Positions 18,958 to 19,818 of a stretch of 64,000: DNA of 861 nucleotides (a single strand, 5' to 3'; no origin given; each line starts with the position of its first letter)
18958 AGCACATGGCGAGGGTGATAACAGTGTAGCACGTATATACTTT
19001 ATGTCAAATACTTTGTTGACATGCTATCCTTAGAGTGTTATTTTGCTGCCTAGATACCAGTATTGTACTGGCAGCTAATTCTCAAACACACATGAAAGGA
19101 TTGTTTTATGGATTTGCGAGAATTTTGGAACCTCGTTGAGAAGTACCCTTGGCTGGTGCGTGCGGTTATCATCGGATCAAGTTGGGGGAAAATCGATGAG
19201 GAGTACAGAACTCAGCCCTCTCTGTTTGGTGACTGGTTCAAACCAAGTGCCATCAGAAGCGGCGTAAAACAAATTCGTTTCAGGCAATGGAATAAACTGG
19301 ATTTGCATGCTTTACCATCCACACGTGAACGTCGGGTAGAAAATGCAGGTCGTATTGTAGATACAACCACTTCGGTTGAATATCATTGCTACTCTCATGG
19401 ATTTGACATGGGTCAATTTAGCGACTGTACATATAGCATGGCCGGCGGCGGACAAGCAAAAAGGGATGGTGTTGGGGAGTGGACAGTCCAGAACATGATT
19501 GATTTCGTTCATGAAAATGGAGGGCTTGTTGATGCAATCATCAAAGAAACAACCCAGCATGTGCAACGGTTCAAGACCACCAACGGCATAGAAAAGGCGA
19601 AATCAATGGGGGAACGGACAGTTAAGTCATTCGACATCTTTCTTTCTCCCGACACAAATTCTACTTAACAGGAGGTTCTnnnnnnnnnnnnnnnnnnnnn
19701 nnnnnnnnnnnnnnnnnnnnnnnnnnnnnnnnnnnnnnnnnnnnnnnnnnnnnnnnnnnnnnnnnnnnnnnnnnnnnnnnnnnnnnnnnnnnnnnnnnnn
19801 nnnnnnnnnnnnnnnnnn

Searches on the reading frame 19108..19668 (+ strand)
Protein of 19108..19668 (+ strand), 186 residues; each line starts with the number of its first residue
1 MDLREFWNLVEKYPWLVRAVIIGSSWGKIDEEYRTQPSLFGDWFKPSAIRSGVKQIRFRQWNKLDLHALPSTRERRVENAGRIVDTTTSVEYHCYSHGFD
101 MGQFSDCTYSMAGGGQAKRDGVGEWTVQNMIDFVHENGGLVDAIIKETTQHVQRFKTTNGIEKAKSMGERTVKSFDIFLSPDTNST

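Call 6: search_protein_families(library=pfam, proteins=[window:19108-19668:+], max_evalue=1)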
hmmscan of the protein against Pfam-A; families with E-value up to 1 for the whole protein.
window:19108-19668:+ (186 aa): 0 families

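Call 7: search_protein_families(library=padloc, proteins=[window:19108-19668:+], max_evalue=1)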
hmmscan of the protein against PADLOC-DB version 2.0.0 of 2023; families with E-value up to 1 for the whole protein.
window:19108-19668:+ (186 aa): 0 families

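Call 8: search_protein_families(library=phrogs, proteins=[window:19108-19668:+], max_evalue=1)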
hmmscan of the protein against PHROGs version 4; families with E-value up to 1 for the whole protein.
window:19108-19668:+ (186 aa): 1 family
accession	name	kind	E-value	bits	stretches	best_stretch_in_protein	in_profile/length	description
phrog_29282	-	unknown function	0.29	12.4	1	73-110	40-78/129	-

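Call 9: find_homologous_proteins(query=window:19108-19665:+)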
Query window:19108-19665:+ (186 aa): 1 proteins with E <= 0.001 among 30 candidates.
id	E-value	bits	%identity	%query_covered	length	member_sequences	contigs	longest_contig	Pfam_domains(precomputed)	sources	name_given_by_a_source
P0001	2.1e-124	431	100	100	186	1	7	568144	-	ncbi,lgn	-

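Call 13: find_encoding_contigs(protein=P0001, flank=10000, max_places=10)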
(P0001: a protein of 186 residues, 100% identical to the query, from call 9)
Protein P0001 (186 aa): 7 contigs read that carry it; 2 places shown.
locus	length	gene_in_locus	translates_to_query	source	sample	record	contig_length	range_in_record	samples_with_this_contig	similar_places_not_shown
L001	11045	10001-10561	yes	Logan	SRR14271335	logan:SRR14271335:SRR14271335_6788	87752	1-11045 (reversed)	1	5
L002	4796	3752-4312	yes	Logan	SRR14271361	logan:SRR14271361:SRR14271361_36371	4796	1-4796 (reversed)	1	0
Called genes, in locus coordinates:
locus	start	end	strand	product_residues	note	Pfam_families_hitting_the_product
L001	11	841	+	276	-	PF00480:ROK, PF02685:Glucokinase (weak)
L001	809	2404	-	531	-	PF00128:Alpha-amylase, PF23915:SusG_C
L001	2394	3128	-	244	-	PF00535:Glycos_transf_2, PF10111:Glyco_tranf_2_2, PF13641:Glyco_tranf_2_3 (weak)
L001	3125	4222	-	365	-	PF13439:Glyco_transf_4, PF13579:Glyco_trans_4_4 (faint), PF00534:Glycos_transf_1, PF13692:Glyco_trans_1_4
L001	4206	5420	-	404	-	PF01074:Glyco_hydro_38N (faint), PF03065:Glyco_hydro_57, PF01522:Polysacc_deac_1 (weak)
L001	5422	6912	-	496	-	PF08323:Glyco_transf_5, PF13439:Glyco_transf_4 (faint), PF00534:Glycos_transf_1, PF13692:Glyco_trans_1_4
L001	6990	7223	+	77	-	-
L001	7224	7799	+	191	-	PF02525:Flavodoxin_2, PF03358:FMN_red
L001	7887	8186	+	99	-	-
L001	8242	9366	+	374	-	PF01926:MMR_HSR1, PF02421:FeoB_N, PF06071:YchF-GTPase_C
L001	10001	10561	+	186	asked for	-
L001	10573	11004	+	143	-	-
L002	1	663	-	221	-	?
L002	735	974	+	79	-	-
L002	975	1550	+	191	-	PF02525:Flavodoxin_2, PF03358:FMN_red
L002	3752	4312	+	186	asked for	-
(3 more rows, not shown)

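Call 20: search_protein_representatives(protein=window:19108-19665:+)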
Query: 186 residues. Proteins with E-value up to 0.001 (for the whole library): 29; up to 1e-10: 5; up to 1e-30: 2. The best 29 are listed.
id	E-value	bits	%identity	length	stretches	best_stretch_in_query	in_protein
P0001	6.6e-125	430.7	100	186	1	1-186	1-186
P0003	4.5e-41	157.3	42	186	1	1-182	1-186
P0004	1.8e-16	77.1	35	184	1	1-159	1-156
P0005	2.2e-13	67.0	28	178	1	1-175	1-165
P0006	5.2e-12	62.5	30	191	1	2-183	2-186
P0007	2.0e-09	54.1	30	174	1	1-183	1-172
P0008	3.7e-09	53.2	34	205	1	1-146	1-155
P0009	4.6e-09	52.9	30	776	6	37-92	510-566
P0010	5.4e-09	52.7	34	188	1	4-146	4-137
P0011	6.5e-09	52.4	35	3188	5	105-146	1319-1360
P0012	1.3e-08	51.4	28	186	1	1-147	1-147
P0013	1.5e-07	48.0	31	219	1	4-182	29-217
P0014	1.9e-07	47.7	31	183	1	4-154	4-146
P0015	1.9e-07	47.7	28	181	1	1-154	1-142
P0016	1.0e-06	45.3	29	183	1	2-148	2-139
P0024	8.5e-05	39.0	29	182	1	1-149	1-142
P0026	1.3e-04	38.4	25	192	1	1-146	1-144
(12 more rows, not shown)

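Call 25: find_homologous_proteins(query=A1)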
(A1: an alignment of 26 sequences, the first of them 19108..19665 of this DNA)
Query A1 (26 sequences) (186 aa, profile of the alignment): 3 proteins with E <= 0.001 among 1842 candidates.
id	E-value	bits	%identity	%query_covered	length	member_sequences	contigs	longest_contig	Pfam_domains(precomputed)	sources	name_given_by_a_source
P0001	1.4e-47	180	100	100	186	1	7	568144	-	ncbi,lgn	-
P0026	4.0e-45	172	24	78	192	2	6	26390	-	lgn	-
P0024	6.2e-44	168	25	83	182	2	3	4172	-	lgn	-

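Call 27: find_related_loci(query=A2, collection=genome_contigs, flank=6000)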
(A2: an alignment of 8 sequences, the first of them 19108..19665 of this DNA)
Query A2 (186 aa) in genome_contigs; peptide patterns used: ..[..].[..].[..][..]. (x = any residue, [..] = any of these).
51 stretches matched a pattern; 1 encode a relative of the query (tblastn E <= 1e-3); 1 distinct loci.
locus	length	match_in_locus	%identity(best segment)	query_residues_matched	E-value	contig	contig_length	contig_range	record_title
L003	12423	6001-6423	29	1-150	3e-11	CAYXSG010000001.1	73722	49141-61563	MAG TPA_asm: uncultured Candidatus Saccharibacteria bacterium isolate binchicken_co54_30 genome assembly, contig: NODE_5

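Call 29: find_related_loci(query=A2, collection=metagenome_contigs, flank=6000)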
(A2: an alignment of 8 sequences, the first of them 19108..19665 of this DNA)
Query A2 (186 aa) in metagenome_contigs; peptide patterns used: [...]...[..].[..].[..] (x = any residue, [..] = any of these).
530 stretches matched a pattern; 4 encode a relative of the query (tblastn E <= 1e-3); 4 distinct loci.
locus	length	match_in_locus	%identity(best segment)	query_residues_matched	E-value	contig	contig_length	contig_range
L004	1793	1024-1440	30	1-148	2e-13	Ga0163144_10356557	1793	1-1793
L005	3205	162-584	29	1-150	4e-11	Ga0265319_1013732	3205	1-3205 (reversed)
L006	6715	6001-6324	25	1-106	2e-7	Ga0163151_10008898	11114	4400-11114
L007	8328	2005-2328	25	1-106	2e-7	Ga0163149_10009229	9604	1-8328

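Call 34: find_encoding_contigs(protein=P0003, flank=6000, max_places=4)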
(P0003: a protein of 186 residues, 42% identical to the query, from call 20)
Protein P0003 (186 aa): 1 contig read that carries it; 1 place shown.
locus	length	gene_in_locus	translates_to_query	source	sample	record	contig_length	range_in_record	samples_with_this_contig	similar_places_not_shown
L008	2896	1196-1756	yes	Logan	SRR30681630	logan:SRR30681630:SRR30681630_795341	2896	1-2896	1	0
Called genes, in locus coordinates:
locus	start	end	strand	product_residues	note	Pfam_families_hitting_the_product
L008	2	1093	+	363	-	?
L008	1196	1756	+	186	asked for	-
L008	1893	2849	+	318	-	PF18920:DUF5671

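Call 35: find_encoding_contigs(protein=P0026, flank=6000, max_places=4)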
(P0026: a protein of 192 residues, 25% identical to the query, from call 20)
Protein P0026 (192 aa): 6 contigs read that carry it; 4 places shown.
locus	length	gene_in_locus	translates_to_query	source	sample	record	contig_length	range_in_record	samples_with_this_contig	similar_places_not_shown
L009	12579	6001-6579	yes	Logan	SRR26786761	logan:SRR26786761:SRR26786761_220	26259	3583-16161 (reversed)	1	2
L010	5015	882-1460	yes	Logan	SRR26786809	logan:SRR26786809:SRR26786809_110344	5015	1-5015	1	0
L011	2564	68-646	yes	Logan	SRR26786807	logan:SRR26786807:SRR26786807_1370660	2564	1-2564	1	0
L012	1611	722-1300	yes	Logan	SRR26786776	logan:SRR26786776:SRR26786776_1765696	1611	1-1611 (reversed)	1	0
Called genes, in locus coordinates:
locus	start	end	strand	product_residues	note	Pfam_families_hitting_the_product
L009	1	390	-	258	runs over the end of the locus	-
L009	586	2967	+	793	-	PF13491:FtsK_4TM (weak), PF17854:FtsK_alpha, PF01580:FtsK_SpoIIIE, PF09397:FtsK_gamma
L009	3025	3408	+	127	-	PF09136:Glucodextran_B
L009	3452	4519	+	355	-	PF00154:RecA_N, PF08423:Rad51, PF06745:ATPase (weak), PF27531:MT3502_N (weak), PF01637:ATPase_2 (faint), PF21096:RecA_C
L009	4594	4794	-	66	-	-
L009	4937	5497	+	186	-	PF08207:EFP_N (weak), PF01132:EFP (weak), PF09285:Elong-fact-P_C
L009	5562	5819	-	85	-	-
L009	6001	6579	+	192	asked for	-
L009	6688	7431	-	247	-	-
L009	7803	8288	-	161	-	PF00436:SSB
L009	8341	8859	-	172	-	PF01250:Ribosomal_S6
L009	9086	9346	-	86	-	-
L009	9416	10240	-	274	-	PF01026:TatD_DNase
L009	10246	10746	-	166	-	PF00293:NUDIX (faint)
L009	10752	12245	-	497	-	PF00133:tRNA-synt_1, PF01406:tRNA-synt_1e (faint), PF01921:tRNA-synt_1f (faint), PF09334:tRNA-synt_1g, PF00133:tRNA-synt_1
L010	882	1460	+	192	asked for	-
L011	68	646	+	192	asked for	-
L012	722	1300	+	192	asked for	-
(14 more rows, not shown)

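Call 36: find_encoding_contigs(protein=P0024, flank=6000, max_places=4)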
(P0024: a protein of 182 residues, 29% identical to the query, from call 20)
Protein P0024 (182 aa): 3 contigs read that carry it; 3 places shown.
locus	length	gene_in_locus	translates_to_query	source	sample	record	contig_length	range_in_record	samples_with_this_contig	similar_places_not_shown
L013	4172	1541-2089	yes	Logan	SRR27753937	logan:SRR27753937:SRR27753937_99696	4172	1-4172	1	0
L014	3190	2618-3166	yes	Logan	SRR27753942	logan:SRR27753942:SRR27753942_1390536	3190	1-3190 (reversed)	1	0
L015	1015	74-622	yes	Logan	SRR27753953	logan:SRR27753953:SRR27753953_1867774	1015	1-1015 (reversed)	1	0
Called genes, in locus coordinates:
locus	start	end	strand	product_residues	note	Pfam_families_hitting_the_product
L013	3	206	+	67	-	?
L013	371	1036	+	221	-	PF02224:Cytidylate_kin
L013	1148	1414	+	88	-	-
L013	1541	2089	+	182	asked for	-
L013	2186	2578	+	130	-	PF07883:Cupin_2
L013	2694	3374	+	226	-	-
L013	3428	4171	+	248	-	?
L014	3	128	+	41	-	?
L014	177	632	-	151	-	-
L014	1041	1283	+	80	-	-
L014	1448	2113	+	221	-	PF02224:Cytidylate_kin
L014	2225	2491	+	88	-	-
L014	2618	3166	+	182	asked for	-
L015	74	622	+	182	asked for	-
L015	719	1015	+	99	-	?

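Call 39: search_protein_families(library=pfam, proteins=[P0009, P0011], max_evalue=0.001)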
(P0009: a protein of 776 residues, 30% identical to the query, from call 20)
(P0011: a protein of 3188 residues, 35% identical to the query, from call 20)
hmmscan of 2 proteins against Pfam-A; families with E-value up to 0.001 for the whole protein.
P0009 (776 aa): 14 families
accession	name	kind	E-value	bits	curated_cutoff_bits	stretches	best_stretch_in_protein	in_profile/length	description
PF01476.26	LysM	-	5.8e-93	305.1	20.9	7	433-474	1-42/43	LysM domain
PF23473.1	LysM3_LYK4_5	-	1.8e-16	60.4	29.3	0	139-171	4-36/48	LYK4/5 LysM3 domain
PF13529.12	Peptidase_C39_2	-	2.3e-13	51.3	24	1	571-719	2-141/143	Peptidase_C39 like family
PF23577.1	LysM_RLK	-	2.1e-12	47.3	27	0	204-231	2-29/44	LysM domain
PF13510.11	Fer2_4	-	5.2e-12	46.1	22.8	0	431-458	11-38/82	2Fe-2S iron-sulfur cluster binding domain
PF16426.10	DUF5023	-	1.9e-10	41.1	25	0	135-156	44-65/197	Domain of unknown function (DUF5023)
PF22058.2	X25_BaPul_like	-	5.1e-10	39.8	27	0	61-107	33-77/87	Pullulanase X25 domain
PF22136.2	MpAgo_N-like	-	5.8e-10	39.7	27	0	74-112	7-43/65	Bacterial argonaute protein N-terminal domain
PF22632.2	BphC_D1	-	1e-07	32.1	27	0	374-390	6-22/51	Dihydroxybiphenyl dioxygenase BphC D1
PF04225.17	LysM_OapA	-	2.8e-06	27.8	22.3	0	506-534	2-30/85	Opacity-associated protein A LysM-like domain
PF11543.14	UN_NPL4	-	4.7e-06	27.5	21.9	0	269-290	55-76/80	Nuclear pore localisation protein NPL4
PF21704.3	POLH-Rev1_HhH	-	9e-06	26.3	27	0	138-153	39-54/56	DNApol eta/Rev1, HhH motif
PF23915.1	SusG_C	-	0.00011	22.8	27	0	545-565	11-31/62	Alpha-amylase SusG C-terminal domain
PF23045.1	DUF7037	-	0.0009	19.6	27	0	199-210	11-22/43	Domain of unknown function (DUF7037)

P0011 (3188 aa): 3 families
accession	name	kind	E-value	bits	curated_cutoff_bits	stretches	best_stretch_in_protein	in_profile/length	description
PF00331.26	Glyco_hydro_10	-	3.6e-79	266.7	22.1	1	1552-1880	2-310/311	Glycosyl hydrolase family 10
PF00756.26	Esterase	-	3e-33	116.1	22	4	219-373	11-194/251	Putative esterase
PF00326.27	Peptidase_S9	-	8e-05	22.7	22.6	0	1376-1413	52-86/213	Prolyl oligopeptidase family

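Call 43: find_encoding_contigs(protein=P0004, flank=5000, max_places=3)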
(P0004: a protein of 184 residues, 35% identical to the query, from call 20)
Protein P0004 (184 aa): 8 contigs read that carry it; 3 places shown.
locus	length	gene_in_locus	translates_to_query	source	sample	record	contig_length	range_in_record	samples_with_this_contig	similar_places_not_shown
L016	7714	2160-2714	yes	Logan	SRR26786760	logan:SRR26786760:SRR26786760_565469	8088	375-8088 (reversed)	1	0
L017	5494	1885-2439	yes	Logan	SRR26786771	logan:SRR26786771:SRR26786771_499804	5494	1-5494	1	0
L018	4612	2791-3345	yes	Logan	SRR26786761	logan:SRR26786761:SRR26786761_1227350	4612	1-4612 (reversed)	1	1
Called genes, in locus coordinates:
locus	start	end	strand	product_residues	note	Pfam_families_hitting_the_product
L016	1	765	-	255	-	?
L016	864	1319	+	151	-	-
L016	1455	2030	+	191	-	PF00574:CLP_protease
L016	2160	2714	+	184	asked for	-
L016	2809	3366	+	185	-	-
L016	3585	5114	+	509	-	PF12072:RNase_Y_N, PF00013:KH_1, PF01966:HD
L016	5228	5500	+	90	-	PF00216:Bac_DNA_binding, PF18291:HU-HIG (weak)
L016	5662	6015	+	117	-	-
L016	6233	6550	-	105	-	PF12647:RNHCP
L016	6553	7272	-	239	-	PF01928:CYTH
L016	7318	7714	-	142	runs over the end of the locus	PF02021:UPF0102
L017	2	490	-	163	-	?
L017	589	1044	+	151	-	-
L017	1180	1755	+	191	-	PF00574:CLP_protease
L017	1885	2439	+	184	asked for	-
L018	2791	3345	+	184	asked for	-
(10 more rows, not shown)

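Call 44: find_encoding_contigs(protein=P0006, flank=5000, max_places=3)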
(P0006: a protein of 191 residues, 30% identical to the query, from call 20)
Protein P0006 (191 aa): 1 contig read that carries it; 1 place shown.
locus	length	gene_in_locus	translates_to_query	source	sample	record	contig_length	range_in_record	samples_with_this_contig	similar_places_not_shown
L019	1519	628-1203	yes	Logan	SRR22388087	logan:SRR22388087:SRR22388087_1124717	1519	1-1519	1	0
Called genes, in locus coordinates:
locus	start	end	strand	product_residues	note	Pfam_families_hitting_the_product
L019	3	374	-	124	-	?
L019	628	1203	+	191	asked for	-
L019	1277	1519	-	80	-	?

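Call 46: list_cluster_members(proteins=[window:19108-19665:+, window:19680-20108:+, window:20271-20891:+, window:21242-21817:+, window:17349-18470:+, window:22206-24836:+])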
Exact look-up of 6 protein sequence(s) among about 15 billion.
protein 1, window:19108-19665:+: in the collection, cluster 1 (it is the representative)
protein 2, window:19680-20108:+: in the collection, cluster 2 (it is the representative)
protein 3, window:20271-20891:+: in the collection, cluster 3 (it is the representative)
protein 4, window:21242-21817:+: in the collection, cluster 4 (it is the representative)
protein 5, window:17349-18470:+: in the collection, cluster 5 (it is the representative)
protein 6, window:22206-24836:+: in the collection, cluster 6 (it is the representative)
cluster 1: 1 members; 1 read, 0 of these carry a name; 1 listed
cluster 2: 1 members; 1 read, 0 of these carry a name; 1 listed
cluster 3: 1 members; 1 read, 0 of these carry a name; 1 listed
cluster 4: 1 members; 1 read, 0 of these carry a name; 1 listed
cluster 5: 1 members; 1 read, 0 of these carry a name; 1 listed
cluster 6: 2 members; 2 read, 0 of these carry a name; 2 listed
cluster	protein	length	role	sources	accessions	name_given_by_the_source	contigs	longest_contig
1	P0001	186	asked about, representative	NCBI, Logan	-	-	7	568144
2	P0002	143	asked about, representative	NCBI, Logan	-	-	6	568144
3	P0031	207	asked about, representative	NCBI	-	-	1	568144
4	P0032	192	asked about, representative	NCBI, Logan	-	-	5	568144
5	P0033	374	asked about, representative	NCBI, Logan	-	-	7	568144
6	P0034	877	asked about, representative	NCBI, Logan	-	-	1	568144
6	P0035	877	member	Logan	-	-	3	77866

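Call 47: predict_structure(alignment_id=A1)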
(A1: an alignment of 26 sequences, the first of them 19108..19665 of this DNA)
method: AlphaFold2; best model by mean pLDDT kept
length: 186 residues; sequences in the alignment: 26
mean_pLDDT: 91.1   pTM: 0.86
mean pLDDT of the five models: 91.1, 90.6, 89.7, 89.0, 88.9
residues with pLDDT >= 90: 137; 70-90: 42; 50-70: 6; < 50: 1
segments of 3 or more residues with pLDDT < 50: none
pLDDT, mean of each block of 10 residues (from residue 1): 95 94 78 82 90 96 98 96 96 96 93 81 90 96 97 91 85 97 71
secondary structure, 60 per line:
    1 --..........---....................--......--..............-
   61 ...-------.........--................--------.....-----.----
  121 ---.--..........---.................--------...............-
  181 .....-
elements in order: H3-12 H16-35 H38-43 H46-52 E53-59 E71-79 E82-97 E106-110 H127-136 E140-156 E165-179 H181-185

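Call 52: fold_search(model_id=the predicted structure, library=pdb)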
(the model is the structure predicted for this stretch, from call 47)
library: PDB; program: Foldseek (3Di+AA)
matches with E <= 10: 1035; with E <= 0.001: 0
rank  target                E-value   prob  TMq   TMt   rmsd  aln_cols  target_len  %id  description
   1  7d5v_A                6.0e-03  0.12  0.11  0.05  16.0       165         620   12  Structure of the C646A mutant of peptidylarginine deiminase type III (PAD3) (released 2021-06-02)
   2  8utv_K                2.6e-02  0.30  0.19  0.12  11.0       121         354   10  KIF1A[1-393] P305L mutant ADP bound in complex with a microtubule (released 2024-06-12)
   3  6ce1                  2.7e-02  0.20  0.16  0.06  16.7       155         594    8  Crystal structure of Peptidyl Arginine Deiminase Type III (PADI3) (released 2019-02-13)
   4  6wwi_K                2.7e-02  0.16  0.21  0.13  14.9       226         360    9  Apo KIF14[391-755] in complex with a microtubule (released 2021-05-05)
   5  6ng9_A                3.1e-02  0.14  0.11  0.17  18.2       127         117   12  Crystal structure of human CD160 (released 2019-07-03)
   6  7d4y_A                3.9e-02  0.15  0.16  0.06  16.2       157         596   11  Structure of human wild-type peptidylarginine deiminase type III (PAD3) (released 2021-06-02)
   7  3gbj_A                4.1e-02  0.54  0.25  0.17   9.1       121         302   14  Crystal structure of the motor domain of kinesin KIF13B bound with ADP (released 2009-03-03)
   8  6a6c                  4.4e-02  0.14  0.10  0.20  16.4       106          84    8  Crystal structure of carbohydrate-binding module family 56 beta-1,3-glucan binding domain (released 2019-07-03)
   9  6wwe_K                4.7e-02  0.21  0.20  0.13   9.5       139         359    9  Apo KIF14[391-772] in complex with a microtubule (released 2021-05-05)
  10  3f6i_B                4.7e-02  0.14  0.15  0.16  16.2       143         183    8  Structure of the SeMet labeled F4 fibrial chaperone FaeE (released 2009-05-19)
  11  2x7e_A                5.6e-02  0.23  0.26  0.17  14.4       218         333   10  Crystal structure of human kinesin Eg5 in complex with (R)-fluorastrol (released 2010-07-14)
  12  2zfj                  6.7e-02  0.21  0.24  0.16  13.4       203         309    9  Crystal Structure of the Kif1A Motor Domain during Mg release: Mg-releasing Transition-1 (released 2008-09-23)
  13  2hb0_A                6.7e-02  0.12  0.17  0.11  21.8       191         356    4  Crystal Structure of CfaE, the Adhesive Subunit of CFA/I Fimbria of Enterotoxigenic Escherichia coli (released 2007-06-26)
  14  4n2c                  7.1e-02  0.08  0.10  0.04  14.0       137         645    9  Crystal structure of Protein Arginine Deiminase 2 (F221/222A, 10 mM Ca2+) (released 2015-02-04)
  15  1x88_A                7.5e-02  0.23  0.27  0.17  15.4       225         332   11  Human Eg5 motor domain bound to Mg-ADP and monastrol (released 2005-11-15)
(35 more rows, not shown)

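Call 55: search_solved_structures(query=A1, max_evalue=10)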
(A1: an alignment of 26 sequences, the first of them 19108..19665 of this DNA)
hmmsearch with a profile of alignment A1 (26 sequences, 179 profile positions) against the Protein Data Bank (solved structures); distinct sequences matched with E-value up to 10: 4.
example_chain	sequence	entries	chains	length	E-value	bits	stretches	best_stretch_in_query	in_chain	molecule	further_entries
8gbs_A1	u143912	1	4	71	0.28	14.1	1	110-144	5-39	Gas vesicle structural protein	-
4hwf_A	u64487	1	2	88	0.58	13.1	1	100-159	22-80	BAG family molecular chaperone regulator 3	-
7r1c_N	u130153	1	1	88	1.4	11.9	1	109-145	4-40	Gas vesicle structural protein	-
6hat_A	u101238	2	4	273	1.6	11.6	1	80-134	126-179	mRNA export factor ICP27 homolog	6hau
